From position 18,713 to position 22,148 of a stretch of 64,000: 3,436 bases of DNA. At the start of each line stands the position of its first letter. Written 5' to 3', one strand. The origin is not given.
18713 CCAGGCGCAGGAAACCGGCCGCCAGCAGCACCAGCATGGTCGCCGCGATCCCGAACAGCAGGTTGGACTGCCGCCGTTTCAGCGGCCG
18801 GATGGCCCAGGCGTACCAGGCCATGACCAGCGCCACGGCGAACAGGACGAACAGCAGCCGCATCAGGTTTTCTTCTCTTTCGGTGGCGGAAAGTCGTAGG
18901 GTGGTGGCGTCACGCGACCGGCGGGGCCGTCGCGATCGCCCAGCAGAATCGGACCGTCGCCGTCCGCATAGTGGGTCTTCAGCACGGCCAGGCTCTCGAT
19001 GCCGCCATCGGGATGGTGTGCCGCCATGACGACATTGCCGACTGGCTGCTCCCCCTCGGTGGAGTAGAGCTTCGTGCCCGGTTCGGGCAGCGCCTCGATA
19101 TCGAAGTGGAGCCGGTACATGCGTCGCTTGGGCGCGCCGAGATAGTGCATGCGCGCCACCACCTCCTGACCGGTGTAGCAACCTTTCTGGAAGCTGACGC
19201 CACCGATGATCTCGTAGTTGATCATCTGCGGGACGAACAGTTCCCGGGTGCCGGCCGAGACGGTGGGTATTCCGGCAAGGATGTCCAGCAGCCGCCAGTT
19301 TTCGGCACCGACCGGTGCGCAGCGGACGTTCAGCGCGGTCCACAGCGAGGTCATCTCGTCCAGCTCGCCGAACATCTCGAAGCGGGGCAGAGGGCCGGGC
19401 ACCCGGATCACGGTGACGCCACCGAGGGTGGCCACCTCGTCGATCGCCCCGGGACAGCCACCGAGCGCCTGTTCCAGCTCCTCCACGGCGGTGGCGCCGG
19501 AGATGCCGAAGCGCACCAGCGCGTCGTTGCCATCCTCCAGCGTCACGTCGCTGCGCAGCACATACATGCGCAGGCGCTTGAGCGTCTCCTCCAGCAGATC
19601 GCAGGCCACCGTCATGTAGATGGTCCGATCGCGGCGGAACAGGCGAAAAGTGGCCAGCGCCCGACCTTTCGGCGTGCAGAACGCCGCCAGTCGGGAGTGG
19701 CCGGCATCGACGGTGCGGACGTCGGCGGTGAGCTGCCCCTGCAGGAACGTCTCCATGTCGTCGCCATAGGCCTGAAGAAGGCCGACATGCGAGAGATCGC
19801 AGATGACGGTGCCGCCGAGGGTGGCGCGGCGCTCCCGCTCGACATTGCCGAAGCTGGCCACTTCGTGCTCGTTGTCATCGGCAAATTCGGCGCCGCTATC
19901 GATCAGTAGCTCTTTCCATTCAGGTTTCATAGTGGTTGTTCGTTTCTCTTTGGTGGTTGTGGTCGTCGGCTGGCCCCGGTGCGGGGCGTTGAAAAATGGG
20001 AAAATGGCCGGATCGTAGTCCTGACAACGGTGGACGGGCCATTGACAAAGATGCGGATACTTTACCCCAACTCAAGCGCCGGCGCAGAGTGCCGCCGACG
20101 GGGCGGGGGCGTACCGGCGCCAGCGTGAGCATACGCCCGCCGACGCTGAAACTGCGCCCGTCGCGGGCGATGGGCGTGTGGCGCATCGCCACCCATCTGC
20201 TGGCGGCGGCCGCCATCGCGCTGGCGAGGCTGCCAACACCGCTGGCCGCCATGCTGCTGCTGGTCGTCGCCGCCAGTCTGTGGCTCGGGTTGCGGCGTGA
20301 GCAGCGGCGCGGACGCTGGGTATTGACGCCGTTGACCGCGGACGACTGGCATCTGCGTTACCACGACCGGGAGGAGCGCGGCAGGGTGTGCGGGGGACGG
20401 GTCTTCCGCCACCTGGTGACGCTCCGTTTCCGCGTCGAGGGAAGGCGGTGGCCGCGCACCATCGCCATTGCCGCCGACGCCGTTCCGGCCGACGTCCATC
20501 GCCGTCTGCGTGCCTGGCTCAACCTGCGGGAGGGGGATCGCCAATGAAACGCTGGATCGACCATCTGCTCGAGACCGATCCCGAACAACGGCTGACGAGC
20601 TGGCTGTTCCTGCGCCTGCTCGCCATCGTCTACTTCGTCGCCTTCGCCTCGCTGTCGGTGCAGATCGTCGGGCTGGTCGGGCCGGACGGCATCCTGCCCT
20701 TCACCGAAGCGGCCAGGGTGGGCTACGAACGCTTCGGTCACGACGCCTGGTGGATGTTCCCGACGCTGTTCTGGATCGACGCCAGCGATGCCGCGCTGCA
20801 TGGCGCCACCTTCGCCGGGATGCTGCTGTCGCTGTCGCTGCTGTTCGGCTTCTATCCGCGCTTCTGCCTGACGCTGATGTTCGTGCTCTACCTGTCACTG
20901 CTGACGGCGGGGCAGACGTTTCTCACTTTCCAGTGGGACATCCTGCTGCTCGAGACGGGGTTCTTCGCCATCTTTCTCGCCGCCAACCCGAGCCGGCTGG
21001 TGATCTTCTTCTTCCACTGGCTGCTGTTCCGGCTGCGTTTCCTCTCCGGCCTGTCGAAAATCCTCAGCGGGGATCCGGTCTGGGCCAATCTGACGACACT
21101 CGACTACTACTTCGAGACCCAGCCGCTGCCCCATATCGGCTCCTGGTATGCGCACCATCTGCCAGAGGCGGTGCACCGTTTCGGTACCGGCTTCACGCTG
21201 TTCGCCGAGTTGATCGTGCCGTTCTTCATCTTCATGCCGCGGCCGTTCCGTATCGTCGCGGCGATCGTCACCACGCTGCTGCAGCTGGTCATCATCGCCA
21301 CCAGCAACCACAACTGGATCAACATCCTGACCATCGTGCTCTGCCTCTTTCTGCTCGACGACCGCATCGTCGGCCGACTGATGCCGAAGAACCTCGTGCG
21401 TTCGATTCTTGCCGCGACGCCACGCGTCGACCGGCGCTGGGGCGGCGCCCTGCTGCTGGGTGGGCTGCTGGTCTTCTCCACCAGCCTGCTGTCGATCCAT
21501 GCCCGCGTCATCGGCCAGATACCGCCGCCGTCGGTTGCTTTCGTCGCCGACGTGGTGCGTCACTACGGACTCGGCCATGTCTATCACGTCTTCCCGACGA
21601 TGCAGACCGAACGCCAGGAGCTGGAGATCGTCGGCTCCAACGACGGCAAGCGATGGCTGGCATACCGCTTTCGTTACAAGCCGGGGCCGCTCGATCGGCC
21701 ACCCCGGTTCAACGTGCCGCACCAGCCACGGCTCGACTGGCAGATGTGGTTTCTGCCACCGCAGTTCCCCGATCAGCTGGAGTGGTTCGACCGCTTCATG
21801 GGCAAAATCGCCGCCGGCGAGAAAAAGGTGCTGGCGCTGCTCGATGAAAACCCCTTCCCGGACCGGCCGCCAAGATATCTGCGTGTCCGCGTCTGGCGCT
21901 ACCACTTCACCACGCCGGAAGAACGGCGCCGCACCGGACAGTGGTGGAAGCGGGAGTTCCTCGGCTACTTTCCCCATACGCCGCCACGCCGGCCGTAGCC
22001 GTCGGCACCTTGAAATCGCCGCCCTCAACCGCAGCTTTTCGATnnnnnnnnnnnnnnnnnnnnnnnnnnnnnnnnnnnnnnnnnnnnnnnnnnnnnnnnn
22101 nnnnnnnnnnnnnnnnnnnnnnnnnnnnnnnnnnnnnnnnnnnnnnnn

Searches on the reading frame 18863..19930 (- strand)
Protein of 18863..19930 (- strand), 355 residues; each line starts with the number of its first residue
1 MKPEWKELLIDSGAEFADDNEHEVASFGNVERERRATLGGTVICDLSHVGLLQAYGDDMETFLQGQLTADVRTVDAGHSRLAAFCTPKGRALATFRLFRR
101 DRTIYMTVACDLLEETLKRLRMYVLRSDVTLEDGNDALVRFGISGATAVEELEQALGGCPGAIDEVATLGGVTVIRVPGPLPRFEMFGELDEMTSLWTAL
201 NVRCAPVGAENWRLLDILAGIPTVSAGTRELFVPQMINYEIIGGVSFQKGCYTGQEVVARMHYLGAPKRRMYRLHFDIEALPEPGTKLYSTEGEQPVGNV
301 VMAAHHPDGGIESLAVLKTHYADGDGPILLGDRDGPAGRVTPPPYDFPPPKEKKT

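Call 74: search_protein_families(library=pfam, proteins=[window:18863-19930:-], max_evalue=0.00001)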
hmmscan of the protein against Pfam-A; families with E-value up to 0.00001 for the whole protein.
window:18863-19930:- (355 aa): 1 family
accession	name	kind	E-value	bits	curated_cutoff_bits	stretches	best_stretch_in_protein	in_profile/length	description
PF01571.26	GCV_T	-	6.7e-13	48.9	25.6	1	25-158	21-158/255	Aminomethyltransferase folate-binding domain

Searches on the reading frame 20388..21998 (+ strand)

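Call 74: search_protein_families(library=pfam, proteins=[window:20388-21998:+], max_evalue=0.00001)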
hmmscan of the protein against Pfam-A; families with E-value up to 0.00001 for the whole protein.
window:20388-21998:+ (536 aa): 2 families
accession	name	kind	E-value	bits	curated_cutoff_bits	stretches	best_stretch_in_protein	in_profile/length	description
PF06762.20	LMF1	-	1.6e-52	178.4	27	1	180-327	2-160/163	Lipase maturation factor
PF25179.1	LMF1_C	-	8.6e-41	139.7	34.2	1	398-526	4-135/139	Lipase maturation factor C-terminal domain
